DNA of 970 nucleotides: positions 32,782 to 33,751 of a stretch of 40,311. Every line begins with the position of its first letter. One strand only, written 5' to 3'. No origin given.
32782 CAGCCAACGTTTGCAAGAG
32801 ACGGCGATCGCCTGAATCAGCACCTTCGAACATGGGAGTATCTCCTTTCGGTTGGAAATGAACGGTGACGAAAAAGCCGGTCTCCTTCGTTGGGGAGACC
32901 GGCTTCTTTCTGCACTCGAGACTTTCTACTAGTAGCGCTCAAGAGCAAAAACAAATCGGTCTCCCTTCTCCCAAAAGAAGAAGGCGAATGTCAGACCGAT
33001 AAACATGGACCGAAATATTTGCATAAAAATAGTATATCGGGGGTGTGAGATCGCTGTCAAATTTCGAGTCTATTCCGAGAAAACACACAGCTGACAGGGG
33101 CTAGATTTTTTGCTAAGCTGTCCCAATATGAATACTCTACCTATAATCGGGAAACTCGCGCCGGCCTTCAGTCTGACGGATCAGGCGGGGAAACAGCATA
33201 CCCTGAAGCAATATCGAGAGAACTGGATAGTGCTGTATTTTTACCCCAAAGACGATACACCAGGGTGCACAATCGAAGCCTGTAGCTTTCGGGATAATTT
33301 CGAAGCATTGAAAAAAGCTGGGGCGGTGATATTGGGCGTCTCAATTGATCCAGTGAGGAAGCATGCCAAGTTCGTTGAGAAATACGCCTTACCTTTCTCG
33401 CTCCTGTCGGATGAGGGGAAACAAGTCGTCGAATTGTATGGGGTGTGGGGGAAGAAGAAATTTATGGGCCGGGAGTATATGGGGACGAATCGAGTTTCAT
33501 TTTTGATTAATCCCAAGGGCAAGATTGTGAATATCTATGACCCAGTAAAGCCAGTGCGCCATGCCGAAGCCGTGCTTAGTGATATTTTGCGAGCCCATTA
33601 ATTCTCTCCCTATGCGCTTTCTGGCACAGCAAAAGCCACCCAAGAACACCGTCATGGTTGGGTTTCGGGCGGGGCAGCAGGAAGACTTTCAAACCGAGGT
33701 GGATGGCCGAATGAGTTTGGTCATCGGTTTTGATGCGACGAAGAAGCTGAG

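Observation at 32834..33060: Leaderless Phe-rich leader peptide with trp/phe-style attenuator architecture upstream of a small Cys-rich protein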

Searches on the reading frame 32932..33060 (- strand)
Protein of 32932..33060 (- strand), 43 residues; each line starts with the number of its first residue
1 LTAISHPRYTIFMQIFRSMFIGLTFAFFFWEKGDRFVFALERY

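Call 26: find_homologous_proteins(query=window:32932-33060:-, max_evalue=10)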
Query seq(43 aa) (43 aa): 1 proteins with E <= 10 among 1 candidates.
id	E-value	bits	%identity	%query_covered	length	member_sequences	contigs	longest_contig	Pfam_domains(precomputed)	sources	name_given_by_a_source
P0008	4.4e-4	38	79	56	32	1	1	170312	-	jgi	-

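Call 28: find_encoding_contigs(protein=P0008, flank=4000)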
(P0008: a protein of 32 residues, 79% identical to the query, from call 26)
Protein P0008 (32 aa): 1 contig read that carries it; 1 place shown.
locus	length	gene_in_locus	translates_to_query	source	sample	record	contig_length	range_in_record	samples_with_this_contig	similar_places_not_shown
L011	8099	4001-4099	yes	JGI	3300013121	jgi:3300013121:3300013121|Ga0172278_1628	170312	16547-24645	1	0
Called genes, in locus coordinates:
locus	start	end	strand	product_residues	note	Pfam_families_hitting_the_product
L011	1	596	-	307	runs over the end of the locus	PF01795:Methyltransf_5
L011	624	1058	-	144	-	PF02381:MraZ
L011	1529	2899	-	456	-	PF02789:Peptidase_M17_N, PF00883:Peptidase_M17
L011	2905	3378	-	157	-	PF08534:Redoxin, PF00578:AhpC-TSA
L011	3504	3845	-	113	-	-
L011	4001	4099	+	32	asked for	-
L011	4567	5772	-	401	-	PF05496:RuvB_N, PF14532:Sigma54_activ_2 (weak), PF00004:AAA, PF07728:AAA_5 (weak), PF13173:AAA_14 (faint), PF16193:AAA_assoc_2, PF12002:MgsA_C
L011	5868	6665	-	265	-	PF03372:Exo_endo_phos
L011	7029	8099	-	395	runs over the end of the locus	PF00919:UPF0004, PF04055:Radical_SAM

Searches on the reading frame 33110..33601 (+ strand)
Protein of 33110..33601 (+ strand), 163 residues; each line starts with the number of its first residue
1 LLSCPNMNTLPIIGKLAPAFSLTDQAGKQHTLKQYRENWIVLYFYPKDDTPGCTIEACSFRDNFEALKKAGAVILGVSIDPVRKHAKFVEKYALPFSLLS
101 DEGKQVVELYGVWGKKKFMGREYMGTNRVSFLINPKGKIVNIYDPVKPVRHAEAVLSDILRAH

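Call 6: search_protein_families(library=pfam, proteins=[window:33110-33601:+], max_evalue=0.1)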
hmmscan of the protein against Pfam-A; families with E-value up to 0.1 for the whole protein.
window:33110-33601:+ (163 aa): 4 families
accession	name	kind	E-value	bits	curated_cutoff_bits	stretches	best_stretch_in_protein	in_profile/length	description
PF00578.27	AhpC-TSA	-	3.6e-40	137.2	26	1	13-141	1-123/124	AhpC/TSA family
PF08534.16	Redoxin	-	1.8e-19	70.4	26.6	1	14-156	3-148/148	Redoxin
PF02630.20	SCO1-SenC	-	0.00012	22.5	22.8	1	19-97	3-83/134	SCO1/SenC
PF13911.12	AhpC-TSA_2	-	0.011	16.6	27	1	61-115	3-57/114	AhpC/TSA antioxidant enzyme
